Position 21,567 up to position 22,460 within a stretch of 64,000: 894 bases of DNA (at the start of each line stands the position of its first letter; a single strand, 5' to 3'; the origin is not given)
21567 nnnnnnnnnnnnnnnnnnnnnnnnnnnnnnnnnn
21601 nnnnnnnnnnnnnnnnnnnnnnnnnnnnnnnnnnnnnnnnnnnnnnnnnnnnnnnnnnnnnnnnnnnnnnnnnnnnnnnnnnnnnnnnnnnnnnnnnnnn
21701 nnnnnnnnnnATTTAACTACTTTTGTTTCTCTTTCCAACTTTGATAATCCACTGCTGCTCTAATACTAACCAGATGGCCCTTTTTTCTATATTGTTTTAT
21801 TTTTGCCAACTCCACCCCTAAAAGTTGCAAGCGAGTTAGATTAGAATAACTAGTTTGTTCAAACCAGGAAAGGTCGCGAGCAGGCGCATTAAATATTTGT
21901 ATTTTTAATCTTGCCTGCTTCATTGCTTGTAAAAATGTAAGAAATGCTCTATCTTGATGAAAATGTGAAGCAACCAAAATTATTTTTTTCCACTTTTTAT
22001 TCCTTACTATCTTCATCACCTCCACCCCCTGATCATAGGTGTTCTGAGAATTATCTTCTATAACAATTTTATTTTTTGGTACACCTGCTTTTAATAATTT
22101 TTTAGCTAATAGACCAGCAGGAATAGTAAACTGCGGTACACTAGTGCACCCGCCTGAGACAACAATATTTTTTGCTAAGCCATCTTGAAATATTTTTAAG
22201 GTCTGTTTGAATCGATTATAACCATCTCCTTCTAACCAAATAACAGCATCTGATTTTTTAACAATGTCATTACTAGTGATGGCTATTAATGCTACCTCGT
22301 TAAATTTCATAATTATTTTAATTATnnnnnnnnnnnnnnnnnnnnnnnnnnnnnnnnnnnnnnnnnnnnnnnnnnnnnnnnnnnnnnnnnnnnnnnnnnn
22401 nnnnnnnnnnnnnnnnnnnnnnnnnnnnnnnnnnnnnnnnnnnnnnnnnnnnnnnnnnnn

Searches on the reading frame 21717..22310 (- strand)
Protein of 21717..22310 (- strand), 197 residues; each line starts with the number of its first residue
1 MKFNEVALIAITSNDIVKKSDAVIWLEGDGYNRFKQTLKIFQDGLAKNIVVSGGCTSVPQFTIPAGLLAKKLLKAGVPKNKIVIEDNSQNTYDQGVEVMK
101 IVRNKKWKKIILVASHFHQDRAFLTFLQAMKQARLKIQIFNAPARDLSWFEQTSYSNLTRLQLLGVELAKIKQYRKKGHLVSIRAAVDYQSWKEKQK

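Call 35: search_protein_families(library=pfam, proteins=[window:21717-22310:-], max_evalue=0.0001)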
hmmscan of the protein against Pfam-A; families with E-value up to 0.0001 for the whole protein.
window:21717-22310:- (197 aa): 1 family
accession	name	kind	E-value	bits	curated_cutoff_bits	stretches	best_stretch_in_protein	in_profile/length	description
PF02698.23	DUF218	-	4.8e-17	62.6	27.6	1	21-153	1-115/133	DUF218 domain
